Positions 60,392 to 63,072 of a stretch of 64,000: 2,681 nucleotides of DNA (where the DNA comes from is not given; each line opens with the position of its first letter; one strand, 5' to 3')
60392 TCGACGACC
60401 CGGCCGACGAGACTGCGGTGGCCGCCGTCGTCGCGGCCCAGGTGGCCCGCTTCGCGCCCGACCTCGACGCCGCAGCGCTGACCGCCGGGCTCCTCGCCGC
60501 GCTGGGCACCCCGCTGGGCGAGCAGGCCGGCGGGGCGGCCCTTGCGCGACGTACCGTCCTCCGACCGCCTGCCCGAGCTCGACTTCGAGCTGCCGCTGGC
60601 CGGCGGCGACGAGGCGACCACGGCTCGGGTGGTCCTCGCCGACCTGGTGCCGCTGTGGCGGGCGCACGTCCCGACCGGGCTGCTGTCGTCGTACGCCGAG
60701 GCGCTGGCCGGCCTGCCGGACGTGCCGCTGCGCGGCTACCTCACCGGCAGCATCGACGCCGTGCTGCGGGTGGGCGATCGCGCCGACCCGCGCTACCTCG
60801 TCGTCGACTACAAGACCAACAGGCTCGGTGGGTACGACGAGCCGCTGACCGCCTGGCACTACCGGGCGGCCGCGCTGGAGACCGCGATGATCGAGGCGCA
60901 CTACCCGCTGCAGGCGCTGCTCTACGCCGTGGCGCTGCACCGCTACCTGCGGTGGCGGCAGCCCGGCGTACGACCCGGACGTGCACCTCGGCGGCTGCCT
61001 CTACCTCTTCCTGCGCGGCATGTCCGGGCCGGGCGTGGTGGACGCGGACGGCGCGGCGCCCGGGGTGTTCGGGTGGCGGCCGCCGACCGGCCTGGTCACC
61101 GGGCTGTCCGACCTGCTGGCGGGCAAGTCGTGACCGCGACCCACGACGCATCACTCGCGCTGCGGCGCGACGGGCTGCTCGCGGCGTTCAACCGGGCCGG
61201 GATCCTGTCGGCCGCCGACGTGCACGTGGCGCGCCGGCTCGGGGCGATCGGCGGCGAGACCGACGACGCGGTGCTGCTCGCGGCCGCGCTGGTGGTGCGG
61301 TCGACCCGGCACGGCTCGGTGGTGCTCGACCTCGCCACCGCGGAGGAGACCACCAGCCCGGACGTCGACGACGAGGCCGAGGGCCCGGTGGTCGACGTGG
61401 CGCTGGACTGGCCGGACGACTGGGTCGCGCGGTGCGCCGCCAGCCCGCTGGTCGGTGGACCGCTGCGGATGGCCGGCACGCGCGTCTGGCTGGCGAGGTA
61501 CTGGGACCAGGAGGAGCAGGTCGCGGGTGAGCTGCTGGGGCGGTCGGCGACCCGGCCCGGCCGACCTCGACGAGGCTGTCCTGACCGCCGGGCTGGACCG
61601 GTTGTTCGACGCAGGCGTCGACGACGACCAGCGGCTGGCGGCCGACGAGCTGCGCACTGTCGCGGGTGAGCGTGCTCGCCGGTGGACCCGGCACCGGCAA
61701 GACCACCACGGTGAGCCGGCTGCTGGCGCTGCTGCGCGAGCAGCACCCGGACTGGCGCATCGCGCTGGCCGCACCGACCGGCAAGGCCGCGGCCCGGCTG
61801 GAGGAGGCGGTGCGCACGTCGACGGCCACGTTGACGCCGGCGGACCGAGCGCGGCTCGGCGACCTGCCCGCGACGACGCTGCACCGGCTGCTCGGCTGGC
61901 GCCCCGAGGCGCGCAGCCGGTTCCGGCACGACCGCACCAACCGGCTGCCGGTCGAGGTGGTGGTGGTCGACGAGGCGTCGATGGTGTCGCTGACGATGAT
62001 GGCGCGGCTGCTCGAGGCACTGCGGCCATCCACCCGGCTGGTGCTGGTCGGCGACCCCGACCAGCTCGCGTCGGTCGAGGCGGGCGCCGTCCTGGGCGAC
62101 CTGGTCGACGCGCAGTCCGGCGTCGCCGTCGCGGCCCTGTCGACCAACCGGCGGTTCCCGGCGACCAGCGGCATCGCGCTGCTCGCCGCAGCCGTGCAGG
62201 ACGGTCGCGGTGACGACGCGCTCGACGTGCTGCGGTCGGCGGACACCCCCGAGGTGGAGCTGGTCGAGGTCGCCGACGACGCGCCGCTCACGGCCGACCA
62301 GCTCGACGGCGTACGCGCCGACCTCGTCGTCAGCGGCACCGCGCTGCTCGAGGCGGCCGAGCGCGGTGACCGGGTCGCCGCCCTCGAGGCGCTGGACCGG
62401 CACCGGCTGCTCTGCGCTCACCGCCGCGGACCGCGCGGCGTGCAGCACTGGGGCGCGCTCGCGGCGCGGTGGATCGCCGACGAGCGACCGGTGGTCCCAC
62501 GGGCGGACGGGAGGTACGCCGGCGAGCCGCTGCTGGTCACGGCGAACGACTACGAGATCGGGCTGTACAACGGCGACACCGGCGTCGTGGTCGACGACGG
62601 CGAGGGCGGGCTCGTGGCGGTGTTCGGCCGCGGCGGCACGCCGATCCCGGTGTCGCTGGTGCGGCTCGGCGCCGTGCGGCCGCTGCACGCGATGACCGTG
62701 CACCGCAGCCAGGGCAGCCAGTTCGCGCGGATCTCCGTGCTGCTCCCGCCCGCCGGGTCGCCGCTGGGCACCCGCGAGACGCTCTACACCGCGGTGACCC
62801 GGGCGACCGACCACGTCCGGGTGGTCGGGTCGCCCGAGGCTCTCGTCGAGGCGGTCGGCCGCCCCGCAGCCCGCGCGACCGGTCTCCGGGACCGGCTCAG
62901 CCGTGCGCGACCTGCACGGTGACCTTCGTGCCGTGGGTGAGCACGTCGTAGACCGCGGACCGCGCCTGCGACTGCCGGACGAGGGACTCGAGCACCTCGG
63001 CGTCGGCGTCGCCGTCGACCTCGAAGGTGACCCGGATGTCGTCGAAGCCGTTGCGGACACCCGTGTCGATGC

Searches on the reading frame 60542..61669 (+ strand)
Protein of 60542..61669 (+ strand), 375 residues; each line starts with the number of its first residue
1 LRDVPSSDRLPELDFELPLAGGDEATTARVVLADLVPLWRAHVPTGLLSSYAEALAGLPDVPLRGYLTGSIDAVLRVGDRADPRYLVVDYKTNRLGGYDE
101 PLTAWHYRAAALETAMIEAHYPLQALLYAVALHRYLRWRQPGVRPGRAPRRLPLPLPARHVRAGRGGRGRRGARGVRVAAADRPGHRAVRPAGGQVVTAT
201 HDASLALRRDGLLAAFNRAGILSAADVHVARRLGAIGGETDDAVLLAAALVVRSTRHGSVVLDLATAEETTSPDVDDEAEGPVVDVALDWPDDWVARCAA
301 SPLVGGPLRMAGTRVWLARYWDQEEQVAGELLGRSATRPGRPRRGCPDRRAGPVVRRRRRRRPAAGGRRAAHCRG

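Call 7: search_protein_families(library=pfam, proteins=[window:60542-61669:+], max_evalue=0.001)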
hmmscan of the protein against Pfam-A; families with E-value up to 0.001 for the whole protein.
window:60542-61669:+ (375 aa): 2 families
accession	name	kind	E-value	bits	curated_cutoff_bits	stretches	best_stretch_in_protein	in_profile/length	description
PF21185.3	RecD_N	-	2.9e-11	44.1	22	1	219-306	2-88/103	RecBCD enzyme subunit RecD, N-terminal domain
PF12705.13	PDDEXK_1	-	0.00061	20.2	22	1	65-145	122-181/247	PD-(D/E)XK nuclease superfamily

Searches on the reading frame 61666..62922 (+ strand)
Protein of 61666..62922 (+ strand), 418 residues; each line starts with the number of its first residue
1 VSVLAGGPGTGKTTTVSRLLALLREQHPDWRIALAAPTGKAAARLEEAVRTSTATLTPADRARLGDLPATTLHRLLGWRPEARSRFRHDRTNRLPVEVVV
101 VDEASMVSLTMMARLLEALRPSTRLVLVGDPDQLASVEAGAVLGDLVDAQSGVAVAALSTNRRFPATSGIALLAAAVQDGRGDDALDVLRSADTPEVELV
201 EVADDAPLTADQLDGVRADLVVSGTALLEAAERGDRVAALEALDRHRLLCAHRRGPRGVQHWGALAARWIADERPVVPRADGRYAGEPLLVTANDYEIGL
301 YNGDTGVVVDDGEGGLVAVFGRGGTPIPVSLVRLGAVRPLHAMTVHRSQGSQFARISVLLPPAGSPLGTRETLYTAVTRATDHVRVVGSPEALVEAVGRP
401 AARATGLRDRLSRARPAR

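Call 7: search_protein_families(library=pfam, proteins=[window:61666-62922:+], max_evalue=0.001)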
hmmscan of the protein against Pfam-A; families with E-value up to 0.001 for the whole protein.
window:61666-62922:+ (418 aa): 11 families
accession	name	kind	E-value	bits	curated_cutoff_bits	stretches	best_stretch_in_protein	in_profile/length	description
PF13245.12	AAA_19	-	4.8e-34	117.9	25.1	1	2-137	14-132/134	AAA domain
PF13604.12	AAA_30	-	1.7e-33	116.4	27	1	2-192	21-183/191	AAA domain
PF13538.12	UvrD_C_2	-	9.5e-12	45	27.4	1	340-387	2-52/52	UvrD-like helicase C-terminal domain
PF13086.12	AAA_11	-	2.2e-10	41.2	27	1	91-136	208-252/257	AAA domain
PF01443.25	Viral_helicase1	-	3.6e-09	37.2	21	0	341-386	178-226/228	Viral superfamily 1 RNA helicase core domain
PF13401.12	AAA_22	-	4.9e-08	33.8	27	1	3-133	9-125/130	AAA domain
PF05127.21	NAT10_TcmA_helicase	-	2.4e-07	31.2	22.7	1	3-118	1-112/176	RNA cytidine acetyltransferase NAT10/TcmA, helicase domain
PF00580.27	UvrD-helicase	-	4.5e-07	30.2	23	1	4-74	18-84/271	UvrD/REP helicase N-terminal domain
PF22232.2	TraI_hel_assoc_N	-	8.3e-05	23.6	27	0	90-129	59-99/99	TraI helicase-associated ssDNA bd, N-terminal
PF18335.7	SH3_13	-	0.00011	22.3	41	1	284-311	27-54/65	ATP-dependent RecD-like DNA helicase SH3 domain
PF13191.12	AAA_16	-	0.00089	20.2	32.6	1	3-150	28-159/167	AAA ATPase domain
